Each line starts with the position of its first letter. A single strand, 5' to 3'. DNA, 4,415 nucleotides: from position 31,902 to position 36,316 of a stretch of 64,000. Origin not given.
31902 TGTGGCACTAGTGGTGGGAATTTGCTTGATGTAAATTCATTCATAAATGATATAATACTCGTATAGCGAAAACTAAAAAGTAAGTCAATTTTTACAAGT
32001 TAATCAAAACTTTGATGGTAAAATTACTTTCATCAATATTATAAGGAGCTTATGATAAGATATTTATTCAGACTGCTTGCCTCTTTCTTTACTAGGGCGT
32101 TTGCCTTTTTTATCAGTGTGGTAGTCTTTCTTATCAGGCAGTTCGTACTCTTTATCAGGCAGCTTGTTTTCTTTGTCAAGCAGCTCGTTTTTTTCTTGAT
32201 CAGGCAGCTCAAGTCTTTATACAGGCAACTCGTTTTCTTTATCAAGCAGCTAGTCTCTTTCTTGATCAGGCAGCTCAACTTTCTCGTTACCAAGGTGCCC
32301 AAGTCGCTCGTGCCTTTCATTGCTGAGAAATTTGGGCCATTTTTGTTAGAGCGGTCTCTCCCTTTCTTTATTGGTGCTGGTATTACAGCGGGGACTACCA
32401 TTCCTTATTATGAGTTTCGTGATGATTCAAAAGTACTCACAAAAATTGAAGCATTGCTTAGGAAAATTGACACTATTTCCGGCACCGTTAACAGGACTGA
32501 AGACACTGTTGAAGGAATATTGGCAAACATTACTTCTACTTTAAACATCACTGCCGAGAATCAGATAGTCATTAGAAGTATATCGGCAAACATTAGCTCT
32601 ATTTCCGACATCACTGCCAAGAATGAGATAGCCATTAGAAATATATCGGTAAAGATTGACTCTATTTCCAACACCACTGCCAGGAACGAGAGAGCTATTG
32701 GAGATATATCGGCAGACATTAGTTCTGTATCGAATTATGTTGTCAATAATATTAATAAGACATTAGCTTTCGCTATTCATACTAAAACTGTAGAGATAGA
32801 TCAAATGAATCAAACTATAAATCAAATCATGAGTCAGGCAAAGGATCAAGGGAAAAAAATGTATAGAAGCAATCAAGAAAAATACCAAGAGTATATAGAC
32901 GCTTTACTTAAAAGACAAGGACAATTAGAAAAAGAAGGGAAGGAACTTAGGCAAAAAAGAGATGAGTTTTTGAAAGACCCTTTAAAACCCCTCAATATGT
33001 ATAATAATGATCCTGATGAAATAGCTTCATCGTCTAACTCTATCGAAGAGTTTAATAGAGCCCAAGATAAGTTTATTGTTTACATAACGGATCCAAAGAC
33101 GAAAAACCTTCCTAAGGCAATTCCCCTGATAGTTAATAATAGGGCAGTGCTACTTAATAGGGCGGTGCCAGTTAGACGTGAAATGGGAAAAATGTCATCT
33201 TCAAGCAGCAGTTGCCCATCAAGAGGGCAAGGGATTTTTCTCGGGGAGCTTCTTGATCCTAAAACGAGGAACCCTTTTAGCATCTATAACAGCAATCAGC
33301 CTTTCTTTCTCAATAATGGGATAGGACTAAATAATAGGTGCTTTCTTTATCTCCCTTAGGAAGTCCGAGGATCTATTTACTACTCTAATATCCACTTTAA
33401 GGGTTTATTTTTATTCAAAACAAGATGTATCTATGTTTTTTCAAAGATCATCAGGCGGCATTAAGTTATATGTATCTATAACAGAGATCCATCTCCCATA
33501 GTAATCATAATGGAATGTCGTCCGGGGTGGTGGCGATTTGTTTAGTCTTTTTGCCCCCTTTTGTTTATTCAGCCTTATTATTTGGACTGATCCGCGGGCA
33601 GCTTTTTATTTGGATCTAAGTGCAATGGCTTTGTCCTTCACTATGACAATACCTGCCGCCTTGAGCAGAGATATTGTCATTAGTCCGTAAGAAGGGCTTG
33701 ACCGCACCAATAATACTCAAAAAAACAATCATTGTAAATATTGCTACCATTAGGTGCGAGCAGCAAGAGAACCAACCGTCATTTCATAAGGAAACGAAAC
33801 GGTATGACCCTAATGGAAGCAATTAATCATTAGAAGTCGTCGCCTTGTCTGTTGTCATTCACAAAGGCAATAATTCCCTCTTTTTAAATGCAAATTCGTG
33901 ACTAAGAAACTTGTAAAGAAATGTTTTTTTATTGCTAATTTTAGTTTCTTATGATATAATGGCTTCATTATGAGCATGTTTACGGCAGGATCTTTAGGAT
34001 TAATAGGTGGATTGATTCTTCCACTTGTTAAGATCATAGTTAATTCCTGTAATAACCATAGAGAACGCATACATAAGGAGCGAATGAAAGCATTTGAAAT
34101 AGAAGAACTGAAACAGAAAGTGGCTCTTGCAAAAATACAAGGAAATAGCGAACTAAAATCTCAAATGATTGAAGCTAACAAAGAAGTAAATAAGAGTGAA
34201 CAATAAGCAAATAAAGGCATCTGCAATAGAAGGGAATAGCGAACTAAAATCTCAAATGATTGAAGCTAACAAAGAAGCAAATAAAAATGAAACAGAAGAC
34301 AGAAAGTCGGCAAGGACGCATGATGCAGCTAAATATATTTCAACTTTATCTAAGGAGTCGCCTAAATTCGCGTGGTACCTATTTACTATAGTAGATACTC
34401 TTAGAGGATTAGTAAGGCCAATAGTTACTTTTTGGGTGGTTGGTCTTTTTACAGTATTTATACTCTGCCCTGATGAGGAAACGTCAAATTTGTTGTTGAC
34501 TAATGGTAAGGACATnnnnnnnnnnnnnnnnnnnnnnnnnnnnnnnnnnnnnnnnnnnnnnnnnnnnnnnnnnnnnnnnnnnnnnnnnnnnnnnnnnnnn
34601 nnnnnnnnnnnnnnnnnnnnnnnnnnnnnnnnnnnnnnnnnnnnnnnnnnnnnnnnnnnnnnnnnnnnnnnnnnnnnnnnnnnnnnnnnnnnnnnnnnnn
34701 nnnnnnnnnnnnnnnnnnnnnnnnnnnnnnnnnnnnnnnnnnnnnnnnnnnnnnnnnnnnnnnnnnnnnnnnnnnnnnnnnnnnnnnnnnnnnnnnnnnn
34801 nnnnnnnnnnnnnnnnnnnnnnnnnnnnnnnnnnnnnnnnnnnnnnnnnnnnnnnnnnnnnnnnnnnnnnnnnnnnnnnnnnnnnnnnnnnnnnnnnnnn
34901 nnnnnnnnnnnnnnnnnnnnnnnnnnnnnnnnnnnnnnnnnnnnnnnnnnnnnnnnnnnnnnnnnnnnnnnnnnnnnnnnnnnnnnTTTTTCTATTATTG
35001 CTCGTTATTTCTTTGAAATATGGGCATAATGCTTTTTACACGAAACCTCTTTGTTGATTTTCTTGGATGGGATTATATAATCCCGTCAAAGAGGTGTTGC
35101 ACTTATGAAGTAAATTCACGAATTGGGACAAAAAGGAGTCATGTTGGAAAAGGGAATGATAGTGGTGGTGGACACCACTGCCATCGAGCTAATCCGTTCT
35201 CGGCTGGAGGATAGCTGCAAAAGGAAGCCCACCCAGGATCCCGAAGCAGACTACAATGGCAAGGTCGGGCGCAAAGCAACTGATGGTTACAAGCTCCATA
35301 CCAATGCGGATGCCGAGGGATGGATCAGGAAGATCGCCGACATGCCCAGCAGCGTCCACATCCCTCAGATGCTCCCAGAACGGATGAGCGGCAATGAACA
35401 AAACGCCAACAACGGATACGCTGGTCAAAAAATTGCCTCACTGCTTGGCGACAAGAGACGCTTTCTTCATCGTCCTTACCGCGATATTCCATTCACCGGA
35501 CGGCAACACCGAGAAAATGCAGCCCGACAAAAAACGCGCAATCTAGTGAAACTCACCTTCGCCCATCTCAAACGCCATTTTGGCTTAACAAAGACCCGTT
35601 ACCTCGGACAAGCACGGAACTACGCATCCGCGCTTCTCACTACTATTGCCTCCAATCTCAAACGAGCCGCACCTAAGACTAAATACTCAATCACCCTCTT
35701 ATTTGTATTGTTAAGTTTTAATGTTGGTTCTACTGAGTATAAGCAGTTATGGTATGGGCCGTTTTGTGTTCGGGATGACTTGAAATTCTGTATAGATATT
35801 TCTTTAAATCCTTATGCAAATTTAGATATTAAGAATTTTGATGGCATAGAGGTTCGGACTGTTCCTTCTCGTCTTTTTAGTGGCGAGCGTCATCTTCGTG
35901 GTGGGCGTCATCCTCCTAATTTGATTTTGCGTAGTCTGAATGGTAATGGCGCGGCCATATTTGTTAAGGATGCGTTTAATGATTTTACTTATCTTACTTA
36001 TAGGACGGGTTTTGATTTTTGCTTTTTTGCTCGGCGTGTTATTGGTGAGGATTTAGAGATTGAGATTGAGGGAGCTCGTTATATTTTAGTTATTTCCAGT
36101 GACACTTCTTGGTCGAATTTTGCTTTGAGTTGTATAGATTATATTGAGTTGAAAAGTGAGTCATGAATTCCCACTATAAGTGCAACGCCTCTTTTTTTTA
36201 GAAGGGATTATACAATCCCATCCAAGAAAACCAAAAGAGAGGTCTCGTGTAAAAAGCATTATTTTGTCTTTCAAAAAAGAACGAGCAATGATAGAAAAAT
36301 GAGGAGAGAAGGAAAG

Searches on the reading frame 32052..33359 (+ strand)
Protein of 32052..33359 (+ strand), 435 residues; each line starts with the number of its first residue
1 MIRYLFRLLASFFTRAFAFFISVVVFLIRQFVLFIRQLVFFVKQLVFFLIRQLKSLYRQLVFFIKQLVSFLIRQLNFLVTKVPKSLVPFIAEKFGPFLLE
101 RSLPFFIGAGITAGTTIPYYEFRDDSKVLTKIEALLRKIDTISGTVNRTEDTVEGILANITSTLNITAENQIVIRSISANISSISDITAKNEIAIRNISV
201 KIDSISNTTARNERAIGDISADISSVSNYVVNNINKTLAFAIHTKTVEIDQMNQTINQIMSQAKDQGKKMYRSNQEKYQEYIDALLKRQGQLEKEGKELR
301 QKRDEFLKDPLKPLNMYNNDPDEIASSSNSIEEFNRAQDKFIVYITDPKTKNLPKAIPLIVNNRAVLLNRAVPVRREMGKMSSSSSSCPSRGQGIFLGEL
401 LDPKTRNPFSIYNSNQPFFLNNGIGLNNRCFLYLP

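Call 8: search_protein_families(library=pfam, proteins=[window:32052-33359:+], max_evalue=0.01)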
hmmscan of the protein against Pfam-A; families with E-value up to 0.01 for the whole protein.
window:32052-33359:+ (435 aa): 1 family
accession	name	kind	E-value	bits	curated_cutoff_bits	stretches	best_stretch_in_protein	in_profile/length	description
PF14613.12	HAM1_C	-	0.0031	18.1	27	1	229-302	29-103/162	HAM1-like, C-terminal domain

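Call 30: find_homologous_proteins(query=window:32052-33359:+, max_evalue=0.00001)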
Query window:32052-33359:+ (435 aa): 2 proteins with E <= 0.00001 among 8000 candidates.
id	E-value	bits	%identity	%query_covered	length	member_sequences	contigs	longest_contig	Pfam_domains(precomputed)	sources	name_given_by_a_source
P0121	3.7e-276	933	100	100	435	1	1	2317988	-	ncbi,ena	-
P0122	8.3e-196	669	75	100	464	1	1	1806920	-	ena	-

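Call 31: find_encoding_contigs(protein=P0121, flank=10000, max_places=4)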
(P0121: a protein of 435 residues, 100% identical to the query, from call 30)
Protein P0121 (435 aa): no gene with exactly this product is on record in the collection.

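Call 32: find_encoding_contigs(protein=P0122, flank=10000, max_places=4)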
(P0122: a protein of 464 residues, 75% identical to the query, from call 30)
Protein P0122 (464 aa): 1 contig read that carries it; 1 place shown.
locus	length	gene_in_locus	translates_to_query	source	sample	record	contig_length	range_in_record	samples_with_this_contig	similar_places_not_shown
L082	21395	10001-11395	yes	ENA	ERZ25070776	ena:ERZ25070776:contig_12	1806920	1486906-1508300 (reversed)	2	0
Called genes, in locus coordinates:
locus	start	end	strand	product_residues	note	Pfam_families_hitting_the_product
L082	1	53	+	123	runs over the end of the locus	PF05258:DciA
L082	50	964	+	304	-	PF03331:LpxC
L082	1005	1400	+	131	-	PF03653:UPF0093, PF05425:CopD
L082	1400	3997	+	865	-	PF05496:RuvB_N (weak), PF13177:DNA_pol3_delta2, PF00004:AAA, PF22608:DNAX_ATPase_lid, PF12169:DNA_pol3_gamma3, PF12170:DNA_pol3_tau_5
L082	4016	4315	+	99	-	PF02575:YbaB_DNA_bd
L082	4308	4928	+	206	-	PF21176:RecR_HhH, PF02132:RecR_ZnF (weak), PF01751:Toprim, PF13662:Toprim_4, PF21175:RecR_C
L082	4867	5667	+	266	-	PF00557:Peptidase_M24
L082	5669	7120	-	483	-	PF03600:CitMHS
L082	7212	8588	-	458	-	PF00474:SSF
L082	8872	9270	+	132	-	-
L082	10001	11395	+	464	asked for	-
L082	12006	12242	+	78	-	-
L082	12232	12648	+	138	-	-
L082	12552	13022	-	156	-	-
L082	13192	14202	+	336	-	-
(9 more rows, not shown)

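Call 36: list_cluster_members(proteins=[P0121, P0001, P0009, P0017, window:21858-22772:+])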
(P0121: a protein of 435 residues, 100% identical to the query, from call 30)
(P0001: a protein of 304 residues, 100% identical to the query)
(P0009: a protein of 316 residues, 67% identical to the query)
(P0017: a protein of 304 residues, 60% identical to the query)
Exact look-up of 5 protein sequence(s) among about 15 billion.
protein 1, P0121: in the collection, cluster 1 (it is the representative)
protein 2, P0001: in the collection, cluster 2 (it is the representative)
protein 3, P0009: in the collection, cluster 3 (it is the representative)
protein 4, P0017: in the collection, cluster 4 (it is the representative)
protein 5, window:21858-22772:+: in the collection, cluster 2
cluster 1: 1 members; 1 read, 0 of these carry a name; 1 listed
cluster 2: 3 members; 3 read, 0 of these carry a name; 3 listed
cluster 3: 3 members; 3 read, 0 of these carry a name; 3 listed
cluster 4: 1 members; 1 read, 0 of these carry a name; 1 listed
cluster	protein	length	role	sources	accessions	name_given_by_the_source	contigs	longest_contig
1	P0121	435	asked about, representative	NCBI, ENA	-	-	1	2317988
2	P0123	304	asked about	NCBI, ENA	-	-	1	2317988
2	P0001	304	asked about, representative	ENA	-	-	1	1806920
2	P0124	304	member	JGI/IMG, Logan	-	-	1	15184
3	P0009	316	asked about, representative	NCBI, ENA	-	-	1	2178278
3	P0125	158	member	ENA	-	-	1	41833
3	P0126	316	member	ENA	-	-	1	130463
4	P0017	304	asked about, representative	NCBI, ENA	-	-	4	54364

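Call 70: find_encoding_contigs(protein=P0124, flank=10000, max_places=4)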
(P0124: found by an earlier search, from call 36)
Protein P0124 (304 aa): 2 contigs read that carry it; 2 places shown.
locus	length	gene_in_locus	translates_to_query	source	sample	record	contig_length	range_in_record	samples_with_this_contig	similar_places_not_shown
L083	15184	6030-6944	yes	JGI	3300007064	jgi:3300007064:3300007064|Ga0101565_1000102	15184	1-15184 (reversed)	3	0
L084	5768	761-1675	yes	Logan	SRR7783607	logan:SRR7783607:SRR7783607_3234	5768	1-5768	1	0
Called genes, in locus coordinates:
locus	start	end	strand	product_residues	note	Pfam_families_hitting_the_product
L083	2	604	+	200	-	?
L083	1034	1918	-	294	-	PF03279:Lip_A_acyltrans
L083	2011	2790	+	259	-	PF03883:H2O2_YaaD, PF21818:DUF6884 (weak)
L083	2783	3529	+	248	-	PF01553:Acyltransferase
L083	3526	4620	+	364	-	PF05201:GlutR_N, PF01488:Shikimate_DH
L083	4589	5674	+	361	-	PF03462:PCRF, PF00472:RF-1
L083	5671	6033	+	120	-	PF05258:DciA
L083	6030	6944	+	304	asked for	PF03331:LpxC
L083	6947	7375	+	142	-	PF03653:UPF0093, PF05425:CopD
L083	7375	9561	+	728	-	PF05496:RuvB_N (weak), PF13177:DNA_pol3_delta2, PF00004:AAA, PF22608:DNAX_ATPase_lid, PF12169:DNA_pol3_gamma3, PF12170:DNA_pol3_tau_5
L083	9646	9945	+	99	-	PF02575:YbaB_DNA_bd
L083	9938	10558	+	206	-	PF21176:RecR_HhH, PF02132:RecR_ZnF, PF01751:Toprim, PF13662:Toprim_4, PF21175:RecR_C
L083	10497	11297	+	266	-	PF00557:Peptidase_M24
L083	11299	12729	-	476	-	PF03600:CitMHS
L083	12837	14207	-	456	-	PF00474:SSF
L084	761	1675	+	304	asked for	PF03331:LpxC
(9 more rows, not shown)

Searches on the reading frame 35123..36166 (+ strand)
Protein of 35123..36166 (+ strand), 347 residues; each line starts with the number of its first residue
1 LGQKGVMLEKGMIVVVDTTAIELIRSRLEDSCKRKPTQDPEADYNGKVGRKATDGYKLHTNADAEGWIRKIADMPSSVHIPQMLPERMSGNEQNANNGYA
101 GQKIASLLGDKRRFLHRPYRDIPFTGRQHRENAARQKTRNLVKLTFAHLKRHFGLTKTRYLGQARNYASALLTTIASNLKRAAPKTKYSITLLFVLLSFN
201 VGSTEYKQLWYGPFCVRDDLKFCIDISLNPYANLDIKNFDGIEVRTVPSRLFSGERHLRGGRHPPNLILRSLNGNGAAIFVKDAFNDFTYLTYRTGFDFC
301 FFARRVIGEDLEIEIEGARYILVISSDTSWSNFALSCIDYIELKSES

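Call 8: search_protein_families(library=pfam, proteins=[window:35123-36166:+], max_evalue=0.01)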
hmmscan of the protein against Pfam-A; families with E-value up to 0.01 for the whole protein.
window:35123-36166:+ (347 aa): 2 families
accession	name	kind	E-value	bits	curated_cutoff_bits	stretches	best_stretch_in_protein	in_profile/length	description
PF01609.27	DDE_Tnp_1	-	0.00013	22.2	23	1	13-179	6-200/200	Transposase DDE domain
PF13751.12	DDE_Tnp_1_6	-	0.00025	21.8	25.1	1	132-182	74-124/125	Transposase DDE domain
